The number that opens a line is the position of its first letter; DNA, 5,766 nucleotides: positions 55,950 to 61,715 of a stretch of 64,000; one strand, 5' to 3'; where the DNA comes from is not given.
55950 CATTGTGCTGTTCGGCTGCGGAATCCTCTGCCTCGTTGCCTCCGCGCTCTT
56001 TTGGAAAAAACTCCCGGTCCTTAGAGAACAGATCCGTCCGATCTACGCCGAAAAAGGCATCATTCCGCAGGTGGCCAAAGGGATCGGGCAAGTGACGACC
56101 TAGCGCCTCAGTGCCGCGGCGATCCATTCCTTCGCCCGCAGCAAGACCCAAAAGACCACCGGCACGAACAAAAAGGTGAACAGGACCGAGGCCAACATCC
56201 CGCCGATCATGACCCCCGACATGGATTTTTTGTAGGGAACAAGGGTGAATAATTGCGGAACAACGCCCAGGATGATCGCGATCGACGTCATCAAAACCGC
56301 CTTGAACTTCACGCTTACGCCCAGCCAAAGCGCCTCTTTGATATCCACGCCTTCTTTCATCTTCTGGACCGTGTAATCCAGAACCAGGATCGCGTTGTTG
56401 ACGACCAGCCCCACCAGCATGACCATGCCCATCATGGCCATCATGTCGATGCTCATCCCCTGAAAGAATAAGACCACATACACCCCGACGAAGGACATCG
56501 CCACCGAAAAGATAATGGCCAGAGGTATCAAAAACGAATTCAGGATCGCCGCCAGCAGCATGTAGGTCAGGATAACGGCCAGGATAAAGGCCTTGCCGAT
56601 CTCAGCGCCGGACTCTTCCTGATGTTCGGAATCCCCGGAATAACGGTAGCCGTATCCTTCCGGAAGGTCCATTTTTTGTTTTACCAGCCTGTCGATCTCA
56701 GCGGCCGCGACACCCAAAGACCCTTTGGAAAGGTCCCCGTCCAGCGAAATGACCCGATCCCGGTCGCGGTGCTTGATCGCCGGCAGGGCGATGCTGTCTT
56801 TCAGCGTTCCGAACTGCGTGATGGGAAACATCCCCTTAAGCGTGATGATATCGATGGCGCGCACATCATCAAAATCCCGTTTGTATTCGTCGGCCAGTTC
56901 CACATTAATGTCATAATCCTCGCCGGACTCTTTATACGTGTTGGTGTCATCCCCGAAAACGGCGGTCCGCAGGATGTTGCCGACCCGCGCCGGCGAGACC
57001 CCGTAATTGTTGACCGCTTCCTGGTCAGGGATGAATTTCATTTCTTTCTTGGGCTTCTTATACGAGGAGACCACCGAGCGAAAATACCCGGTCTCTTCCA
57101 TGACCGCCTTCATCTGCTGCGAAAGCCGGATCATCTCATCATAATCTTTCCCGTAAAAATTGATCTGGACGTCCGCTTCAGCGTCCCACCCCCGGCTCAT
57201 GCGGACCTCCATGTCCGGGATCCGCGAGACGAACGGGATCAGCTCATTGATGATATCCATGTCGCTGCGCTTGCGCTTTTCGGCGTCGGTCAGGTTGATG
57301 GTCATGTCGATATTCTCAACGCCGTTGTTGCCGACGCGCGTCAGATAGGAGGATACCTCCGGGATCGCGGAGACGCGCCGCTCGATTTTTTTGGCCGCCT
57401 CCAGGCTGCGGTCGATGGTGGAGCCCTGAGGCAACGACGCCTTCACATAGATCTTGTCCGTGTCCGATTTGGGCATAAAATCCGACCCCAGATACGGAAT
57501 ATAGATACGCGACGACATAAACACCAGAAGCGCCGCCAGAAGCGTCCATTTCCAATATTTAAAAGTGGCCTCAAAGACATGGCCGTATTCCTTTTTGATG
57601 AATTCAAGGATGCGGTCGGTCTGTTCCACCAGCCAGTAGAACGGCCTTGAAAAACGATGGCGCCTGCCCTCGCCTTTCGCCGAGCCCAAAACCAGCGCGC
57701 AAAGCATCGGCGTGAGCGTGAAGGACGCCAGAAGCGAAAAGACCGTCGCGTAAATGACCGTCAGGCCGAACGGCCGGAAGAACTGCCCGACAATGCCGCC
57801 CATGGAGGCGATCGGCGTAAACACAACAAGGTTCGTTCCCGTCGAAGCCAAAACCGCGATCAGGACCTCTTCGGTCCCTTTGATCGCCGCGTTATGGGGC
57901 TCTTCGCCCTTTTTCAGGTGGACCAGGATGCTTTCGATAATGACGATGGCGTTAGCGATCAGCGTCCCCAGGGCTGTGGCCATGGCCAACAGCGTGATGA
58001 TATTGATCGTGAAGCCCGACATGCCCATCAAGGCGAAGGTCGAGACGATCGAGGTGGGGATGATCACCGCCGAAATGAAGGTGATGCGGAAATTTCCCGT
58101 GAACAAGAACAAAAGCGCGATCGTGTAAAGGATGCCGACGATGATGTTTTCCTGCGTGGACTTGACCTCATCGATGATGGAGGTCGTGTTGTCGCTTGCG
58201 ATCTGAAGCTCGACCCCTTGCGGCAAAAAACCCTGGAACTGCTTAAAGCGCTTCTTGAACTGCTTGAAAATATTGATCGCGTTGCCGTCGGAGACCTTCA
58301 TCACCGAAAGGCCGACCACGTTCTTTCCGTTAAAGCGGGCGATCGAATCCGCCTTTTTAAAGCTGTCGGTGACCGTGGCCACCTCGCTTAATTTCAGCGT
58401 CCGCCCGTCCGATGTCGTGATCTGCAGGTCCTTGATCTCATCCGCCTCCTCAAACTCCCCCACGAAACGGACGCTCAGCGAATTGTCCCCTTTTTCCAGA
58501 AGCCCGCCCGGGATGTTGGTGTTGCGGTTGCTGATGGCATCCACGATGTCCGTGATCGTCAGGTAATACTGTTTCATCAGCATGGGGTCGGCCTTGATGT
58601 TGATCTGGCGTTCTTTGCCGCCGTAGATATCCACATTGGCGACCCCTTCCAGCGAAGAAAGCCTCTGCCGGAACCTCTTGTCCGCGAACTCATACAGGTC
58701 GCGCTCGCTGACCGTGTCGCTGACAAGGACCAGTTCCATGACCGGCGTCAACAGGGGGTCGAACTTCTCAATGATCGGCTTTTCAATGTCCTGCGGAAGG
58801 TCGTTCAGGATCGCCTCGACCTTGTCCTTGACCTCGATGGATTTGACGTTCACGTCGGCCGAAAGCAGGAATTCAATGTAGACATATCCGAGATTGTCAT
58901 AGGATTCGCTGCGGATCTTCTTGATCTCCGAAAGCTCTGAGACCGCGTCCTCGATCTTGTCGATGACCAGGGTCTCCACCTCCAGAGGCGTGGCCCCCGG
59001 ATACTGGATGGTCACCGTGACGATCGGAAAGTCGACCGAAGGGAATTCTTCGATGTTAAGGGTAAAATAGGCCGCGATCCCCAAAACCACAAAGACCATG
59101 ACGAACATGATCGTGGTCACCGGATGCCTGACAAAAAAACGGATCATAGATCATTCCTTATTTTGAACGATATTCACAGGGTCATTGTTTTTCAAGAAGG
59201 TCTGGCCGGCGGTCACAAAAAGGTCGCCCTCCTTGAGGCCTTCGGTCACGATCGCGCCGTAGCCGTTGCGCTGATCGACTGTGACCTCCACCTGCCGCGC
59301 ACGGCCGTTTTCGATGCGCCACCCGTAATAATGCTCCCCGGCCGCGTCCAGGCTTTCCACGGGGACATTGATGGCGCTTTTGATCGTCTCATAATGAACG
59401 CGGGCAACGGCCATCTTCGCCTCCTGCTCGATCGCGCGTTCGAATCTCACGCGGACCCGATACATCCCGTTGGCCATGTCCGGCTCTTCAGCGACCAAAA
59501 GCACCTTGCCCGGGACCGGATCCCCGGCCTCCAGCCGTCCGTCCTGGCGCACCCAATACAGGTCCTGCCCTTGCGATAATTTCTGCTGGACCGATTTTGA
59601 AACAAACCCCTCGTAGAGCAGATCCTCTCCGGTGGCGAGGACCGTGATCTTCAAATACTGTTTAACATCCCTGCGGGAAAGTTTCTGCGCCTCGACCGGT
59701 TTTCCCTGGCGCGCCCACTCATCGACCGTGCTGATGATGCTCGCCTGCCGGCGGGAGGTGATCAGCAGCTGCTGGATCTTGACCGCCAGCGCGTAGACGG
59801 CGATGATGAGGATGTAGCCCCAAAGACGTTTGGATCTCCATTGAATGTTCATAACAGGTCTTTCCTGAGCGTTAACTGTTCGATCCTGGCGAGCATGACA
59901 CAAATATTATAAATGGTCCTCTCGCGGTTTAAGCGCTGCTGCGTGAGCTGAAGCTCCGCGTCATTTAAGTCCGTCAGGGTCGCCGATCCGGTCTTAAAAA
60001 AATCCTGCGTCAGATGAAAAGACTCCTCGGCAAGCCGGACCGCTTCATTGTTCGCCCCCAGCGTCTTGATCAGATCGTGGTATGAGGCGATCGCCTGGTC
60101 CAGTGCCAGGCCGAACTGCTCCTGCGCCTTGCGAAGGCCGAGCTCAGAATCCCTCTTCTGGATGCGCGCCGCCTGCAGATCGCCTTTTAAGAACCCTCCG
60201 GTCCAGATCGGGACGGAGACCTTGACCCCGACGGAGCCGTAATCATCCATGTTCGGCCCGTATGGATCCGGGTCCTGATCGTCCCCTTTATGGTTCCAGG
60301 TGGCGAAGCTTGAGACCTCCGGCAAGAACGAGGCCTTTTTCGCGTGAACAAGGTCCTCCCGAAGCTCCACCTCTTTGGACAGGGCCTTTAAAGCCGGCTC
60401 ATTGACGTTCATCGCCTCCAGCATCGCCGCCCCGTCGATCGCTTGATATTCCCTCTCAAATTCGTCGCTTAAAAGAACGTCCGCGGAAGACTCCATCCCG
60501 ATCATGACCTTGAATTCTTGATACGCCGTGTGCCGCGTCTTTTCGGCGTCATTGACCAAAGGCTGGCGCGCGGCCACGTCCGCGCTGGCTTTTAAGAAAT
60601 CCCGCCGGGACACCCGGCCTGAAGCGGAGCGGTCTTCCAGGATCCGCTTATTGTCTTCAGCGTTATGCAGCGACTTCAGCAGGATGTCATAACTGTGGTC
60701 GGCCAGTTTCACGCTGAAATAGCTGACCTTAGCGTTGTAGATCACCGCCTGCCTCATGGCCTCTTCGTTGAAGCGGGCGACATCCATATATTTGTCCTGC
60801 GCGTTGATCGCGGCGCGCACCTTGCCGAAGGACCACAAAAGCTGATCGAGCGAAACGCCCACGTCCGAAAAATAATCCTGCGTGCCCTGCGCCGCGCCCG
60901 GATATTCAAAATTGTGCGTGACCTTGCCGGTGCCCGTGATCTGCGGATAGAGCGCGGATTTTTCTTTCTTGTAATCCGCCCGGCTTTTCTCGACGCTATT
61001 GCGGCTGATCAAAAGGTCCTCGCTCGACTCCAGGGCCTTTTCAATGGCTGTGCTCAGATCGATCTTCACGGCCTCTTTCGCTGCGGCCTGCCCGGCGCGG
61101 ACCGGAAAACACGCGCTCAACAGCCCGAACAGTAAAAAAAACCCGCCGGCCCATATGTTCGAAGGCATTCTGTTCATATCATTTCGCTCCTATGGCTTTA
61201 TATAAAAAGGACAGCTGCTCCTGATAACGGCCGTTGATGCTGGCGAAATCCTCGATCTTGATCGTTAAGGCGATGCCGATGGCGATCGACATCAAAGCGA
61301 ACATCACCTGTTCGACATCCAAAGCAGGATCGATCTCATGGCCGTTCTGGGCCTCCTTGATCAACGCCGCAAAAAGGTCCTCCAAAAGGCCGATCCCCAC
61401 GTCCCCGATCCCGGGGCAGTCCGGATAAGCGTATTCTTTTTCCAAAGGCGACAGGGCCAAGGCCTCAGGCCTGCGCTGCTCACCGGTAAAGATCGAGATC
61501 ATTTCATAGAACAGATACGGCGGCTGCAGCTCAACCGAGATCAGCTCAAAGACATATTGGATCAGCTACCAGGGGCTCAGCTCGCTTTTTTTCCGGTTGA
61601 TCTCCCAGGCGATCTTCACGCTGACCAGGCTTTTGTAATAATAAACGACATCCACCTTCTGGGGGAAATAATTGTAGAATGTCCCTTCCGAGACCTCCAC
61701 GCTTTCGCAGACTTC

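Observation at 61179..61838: TetR repressor of the TolC-MFP-RND efflux operon carries an in-frame amber codon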

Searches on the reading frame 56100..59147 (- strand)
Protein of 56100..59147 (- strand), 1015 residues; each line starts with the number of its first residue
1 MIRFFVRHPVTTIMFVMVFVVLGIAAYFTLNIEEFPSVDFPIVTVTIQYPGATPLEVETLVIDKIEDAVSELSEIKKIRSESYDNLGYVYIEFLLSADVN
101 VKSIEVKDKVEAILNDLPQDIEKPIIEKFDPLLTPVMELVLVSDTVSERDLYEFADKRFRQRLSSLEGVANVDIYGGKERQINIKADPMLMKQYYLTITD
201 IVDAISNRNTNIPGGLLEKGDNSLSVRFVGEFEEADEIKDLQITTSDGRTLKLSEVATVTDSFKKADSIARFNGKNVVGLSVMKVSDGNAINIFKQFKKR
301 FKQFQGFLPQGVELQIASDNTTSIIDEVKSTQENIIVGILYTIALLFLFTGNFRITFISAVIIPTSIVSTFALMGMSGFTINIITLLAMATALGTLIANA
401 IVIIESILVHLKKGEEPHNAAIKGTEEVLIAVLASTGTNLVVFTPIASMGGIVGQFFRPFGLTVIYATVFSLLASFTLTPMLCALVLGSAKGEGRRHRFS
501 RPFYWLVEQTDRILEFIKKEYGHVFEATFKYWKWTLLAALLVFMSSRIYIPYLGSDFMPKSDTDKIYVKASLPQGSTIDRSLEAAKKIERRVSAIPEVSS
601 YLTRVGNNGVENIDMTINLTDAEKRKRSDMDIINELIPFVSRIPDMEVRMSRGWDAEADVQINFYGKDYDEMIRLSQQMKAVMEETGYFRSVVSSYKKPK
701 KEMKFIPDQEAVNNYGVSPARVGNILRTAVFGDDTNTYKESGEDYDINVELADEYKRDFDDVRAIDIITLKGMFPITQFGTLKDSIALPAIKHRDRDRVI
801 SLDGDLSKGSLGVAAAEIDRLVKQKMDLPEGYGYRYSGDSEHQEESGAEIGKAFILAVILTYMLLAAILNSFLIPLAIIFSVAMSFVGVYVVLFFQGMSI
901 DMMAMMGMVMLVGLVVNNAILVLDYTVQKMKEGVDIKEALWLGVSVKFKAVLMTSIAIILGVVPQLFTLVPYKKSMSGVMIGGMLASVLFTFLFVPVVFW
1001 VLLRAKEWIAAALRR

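Call 8: search_protein_families(library=pfam, proteins=[window:56100-59147:-], max_evalue=0.01)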
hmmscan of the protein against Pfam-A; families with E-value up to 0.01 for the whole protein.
window:56100-59147:- (1015 aa): 2 families
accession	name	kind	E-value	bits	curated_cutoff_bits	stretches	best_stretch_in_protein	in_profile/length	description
PF00873.25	ACR_tran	-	4.4e-227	756.8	28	1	1-1002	1-1020/1021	AcrB/AcrD/AcrF family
PF03176.21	MMPL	-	9e-12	45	20.5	2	800-1010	92-309/333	MMPL family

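Call 39: search_protein_families(library=ncbifam, proteins=[window:56100-59147:-], max_evalue=0.001)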
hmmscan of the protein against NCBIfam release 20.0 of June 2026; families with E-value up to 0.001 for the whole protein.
window:56100-59147:- (1015 aa): 14 families
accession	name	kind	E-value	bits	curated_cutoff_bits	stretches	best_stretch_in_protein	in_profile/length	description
NF033617.1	RND_permease_2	subfamily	2.8e-200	667.8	1250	1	3-1002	2-1007/1009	multidrug efflux RND transporter permease subunit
NF000282.2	RND_permease_1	subfamily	8.3e-156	520.6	1250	1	3-1002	2-1027/1029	multidrug efflux RND transporter permease subunit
TIGR00915.1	2A0602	subfamily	6.4e-134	448.1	940.35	1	1-1003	1-1029/1050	efflux RND transporter permease subunit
NF007905.0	PRK10614.1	equivalog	9.3e-126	420.9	1774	1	4-1005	6-1011/1025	multidrug efflux RND transporter permease subunit MdtC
NF007798.0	PRK10503.1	equivalog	3e-122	409.2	1584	1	3-1008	14-1028/1040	MdtB/MuxB family multidrug efflux RND transporter permease subunit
NF007133.0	PRK09579.1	equivalog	5.2e-115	385.2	1763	1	4-1006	6-1006/1017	multidrug efflux RND transporter permease subunit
NF007842.1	PRK10555.1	equivalog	2e-107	360.3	1854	1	1-1005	1-1028/1036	multidrug efflux RND transporter permease AcrD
TIGR00914.1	2A0601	subfamily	1e-106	357.9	701.45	1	2-1006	6-1039/1051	CusA/CzcA family heavy metal efflux RND transporter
NF007131.0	PRK09577.1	equivalog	8.9e-94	315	1768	1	1-1004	1-1024/1045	multidrug efflux RND transporter permease subunit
NF011706.2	PRK15127.1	equivalog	2.6e-87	293.8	2150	2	1-583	1-589/1049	multidrug efflux RND transporter permease subunit AcrB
NF000037.1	RND_perm_OqxB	exception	1.1e-75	255.2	2200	2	3-588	5-602/1050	multidrug efflux RND transporter permease subunit OqxB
TIGR00916.1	2A0604s01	subfamily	3.7e-08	33.2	148.6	1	344-469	104-228/231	SecD/SecF family protein translocase subunit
TIGR00921.1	2A067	subfamily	2e-07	29.5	351.9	1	841-999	189-343/733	hydrophobe/amphiphile efflux-3 (HAE3) family transporter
TIGR00833.1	actII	subfamily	0.00049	18.5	874.7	0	849-1006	179-336/910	MMPL family RND transporter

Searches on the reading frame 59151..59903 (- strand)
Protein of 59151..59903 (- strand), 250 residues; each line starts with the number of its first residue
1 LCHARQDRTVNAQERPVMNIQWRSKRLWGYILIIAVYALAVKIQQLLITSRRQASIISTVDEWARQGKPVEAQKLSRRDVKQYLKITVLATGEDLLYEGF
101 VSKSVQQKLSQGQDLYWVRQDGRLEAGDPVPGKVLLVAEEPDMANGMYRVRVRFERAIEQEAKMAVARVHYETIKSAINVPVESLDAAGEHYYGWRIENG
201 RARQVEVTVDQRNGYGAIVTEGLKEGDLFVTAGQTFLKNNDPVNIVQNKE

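Call 8: search_protein_families(library=pfam, proteins=[window:59151-59903:-], max_evalue=0.01)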
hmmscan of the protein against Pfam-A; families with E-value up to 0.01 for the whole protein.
window:59151-59903:- (250 aa): 0 families

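Call 39: search_protein_families(library=ncbifam, proteins=[window:59151-59852:-], max_evalue=0.001)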
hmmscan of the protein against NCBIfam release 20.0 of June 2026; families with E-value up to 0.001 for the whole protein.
window:59151-59852:- (233 aa): 3 families
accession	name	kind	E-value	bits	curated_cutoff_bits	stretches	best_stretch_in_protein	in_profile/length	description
TIGR01730.1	RND_mfp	subfamily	2.9e-18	65.9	94.9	1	85-228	178-321/322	efflux RND transporter periplasmic adaptor subunit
TIGR00999.1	8a0102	subfamily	1.1e-06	27.9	319.3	1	108-221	154-271/271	CzcB/NccB family metal efflux transporter periplasmic adaptor subunit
NF008589.1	PRK11556.1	equivalog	6.4e-05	22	391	1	115-231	271-390/392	MdtA/MuxA family multidrug efflux RND transporter periplasmic adaptor subunit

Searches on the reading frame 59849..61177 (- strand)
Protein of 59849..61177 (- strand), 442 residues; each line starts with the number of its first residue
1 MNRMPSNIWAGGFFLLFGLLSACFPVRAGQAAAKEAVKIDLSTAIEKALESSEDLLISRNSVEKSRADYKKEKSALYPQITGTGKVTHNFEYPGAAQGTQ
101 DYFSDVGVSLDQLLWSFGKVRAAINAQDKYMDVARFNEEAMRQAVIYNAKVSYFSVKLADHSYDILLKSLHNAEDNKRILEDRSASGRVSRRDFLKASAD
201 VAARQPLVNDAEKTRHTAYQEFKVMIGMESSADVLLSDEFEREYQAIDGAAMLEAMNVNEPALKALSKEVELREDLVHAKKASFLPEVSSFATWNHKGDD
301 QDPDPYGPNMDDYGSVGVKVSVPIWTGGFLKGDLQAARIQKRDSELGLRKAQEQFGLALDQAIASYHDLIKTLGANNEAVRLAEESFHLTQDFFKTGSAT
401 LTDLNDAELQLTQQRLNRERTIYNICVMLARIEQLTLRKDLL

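Call 8: search_protein_families(library=pfam, proteins=[window:59849-61177:-], max_evalue=0.01)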
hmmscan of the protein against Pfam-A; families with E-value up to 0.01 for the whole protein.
window:59849-61177:- (442 aa): 1 family
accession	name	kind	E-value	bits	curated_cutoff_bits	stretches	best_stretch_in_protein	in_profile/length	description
PF02321.23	OEP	-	7.1e-55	186.2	22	2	252-436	4-186/187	Outer membrane efflux protein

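Call 39: search_protein_families(library=ncbifam, proteins=[window:59849-61177:-], max_evalue=0.001)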
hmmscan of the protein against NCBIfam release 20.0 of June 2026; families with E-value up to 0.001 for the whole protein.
window:59849-61177:- (442 aa): 6 families
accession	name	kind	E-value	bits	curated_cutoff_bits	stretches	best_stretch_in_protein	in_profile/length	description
TIGR01844.1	type_I_sec_TolC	subfamily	6.7e-42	143.9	225.15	1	40-432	4-393/414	TolC family outer membrane protein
TIGR01845.1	outer_NodT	subfamily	9.2e-27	94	210.05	1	41-415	59-436/460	efflux transporter outer membrane subunit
NF007002.0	PRK09465.1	equivalog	1.7e-12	46.7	495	1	39-423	24-412/460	outer membrane channel protein TolC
NF052390.1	efflux_OMP_AbuO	equivalog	8.2e-10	38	700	1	49-160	251-364/447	multidrug efflux outer membrane protein AbuO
NF007347.1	PRK09837.1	subfamily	1e-09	37.8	598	1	41-408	64-427/461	Cu(I)/Ag(I) efflux RND transporter outer membrane protein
NF045679.1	DiMtlExpIhpA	equivalog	2.1e-08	33.3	650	1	33-435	25-411/424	divalent metal ion exporter subunit IhpA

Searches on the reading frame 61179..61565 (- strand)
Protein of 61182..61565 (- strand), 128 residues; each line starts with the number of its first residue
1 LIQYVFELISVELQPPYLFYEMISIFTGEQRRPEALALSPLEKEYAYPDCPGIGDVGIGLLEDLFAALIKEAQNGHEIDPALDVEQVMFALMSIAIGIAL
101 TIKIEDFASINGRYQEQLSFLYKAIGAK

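Call 8: search_protein_families(library=pfam, proteins=[window:61182-61565:-], max_evalue=0.01)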
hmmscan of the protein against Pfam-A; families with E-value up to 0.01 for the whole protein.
seq(128 aa): 1 family
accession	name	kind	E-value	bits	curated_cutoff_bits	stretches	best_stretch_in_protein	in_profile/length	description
PF16925.10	TetR_C_13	-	0.00031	21.6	27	1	62-107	53-98/109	Tetracyclin repressor-like, C-terminal domain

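Call 43: find_encoding_contigs(protein=window:61179-61502:-, flank=1500, max_places=10)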
Protein window:61179-61502:- (107 aa): 13 contigs read that carry it; 10 places shown.
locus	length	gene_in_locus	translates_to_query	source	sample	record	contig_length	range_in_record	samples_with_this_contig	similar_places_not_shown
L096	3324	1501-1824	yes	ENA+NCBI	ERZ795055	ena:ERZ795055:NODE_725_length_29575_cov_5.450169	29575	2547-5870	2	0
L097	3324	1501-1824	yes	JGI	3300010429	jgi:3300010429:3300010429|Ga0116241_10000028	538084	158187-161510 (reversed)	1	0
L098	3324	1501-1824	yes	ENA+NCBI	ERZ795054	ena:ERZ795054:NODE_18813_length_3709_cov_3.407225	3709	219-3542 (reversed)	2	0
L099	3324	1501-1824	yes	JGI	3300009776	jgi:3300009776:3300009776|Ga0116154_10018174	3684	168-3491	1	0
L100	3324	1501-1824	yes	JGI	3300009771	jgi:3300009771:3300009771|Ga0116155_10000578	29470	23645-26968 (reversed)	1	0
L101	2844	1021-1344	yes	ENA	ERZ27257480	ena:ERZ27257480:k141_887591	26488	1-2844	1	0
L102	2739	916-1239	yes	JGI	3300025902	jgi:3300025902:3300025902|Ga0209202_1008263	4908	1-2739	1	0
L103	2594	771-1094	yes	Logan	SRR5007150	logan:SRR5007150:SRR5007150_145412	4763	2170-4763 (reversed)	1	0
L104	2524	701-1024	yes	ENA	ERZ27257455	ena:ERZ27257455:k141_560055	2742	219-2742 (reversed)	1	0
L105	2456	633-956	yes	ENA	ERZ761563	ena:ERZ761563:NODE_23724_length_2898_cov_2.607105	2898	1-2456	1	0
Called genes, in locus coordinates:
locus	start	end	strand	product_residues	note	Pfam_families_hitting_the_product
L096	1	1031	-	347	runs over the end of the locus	PF08240:ADH_N, PF01262:AlaDh_PNT_C (faint), PF00107:ADH_zinc_N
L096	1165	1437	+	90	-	-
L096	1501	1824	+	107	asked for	-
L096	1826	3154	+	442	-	PF02321:OEP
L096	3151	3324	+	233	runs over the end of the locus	PF25989:YknX_C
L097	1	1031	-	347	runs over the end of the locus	PF08240:ADH_N, PF01262:AlaDh_PNT_C (faint), PF00107:ADH_zinc_N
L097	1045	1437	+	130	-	-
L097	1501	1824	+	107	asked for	-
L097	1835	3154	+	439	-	PF02321:OEP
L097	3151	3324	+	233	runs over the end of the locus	PF25989:YknX_C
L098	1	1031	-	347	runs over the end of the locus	PF08240:ADH_N, PF01262:AlaDh_PNT_C (faint), PF00107:ADH_zinc_N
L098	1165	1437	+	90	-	-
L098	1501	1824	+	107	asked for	-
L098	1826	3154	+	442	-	PF02321:OEP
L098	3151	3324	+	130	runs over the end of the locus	?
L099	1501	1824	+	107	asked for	-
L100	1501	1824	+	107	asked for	-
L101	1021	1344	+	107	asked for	-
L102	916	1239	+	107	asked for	-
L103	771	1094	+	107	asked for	-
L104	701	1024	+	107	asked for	-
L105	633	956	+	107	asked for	-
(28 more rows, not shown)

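Call 45: list_cluster_members(proteins=[window:61179-61502:-, window:61569-61838:-])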
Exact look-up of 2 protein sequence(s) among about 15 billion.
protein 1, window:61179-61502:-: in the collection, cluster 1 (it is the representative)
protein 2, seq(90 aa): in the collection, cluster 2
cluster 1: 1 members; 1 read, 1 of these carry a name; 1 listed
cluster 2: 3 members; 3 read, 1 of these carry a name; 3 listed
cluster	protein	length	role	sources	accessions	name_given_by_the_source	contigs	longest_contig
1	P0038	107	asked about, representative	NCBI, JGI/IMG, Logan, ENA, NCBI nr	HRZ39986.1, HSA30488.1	MAG TPA: hypothetical protein P5246_03155 [Candidatus Omnitrophota bacterium] | hypothetical protein [Candidatus Omnitrophota bacterium]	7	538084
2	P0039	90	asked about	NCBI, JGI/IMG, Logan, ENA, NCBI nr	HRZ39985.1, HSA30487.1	MAG TPA: TetR/AcrR family transcriptional regulator [Candidatus Omnitrophota bacterium] | TetR/AcrR family transcriptional regulator [Candidatus Omnitrophota bacterium]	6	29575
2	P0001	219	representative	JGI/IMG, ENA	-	-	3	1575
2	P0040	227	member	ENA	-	-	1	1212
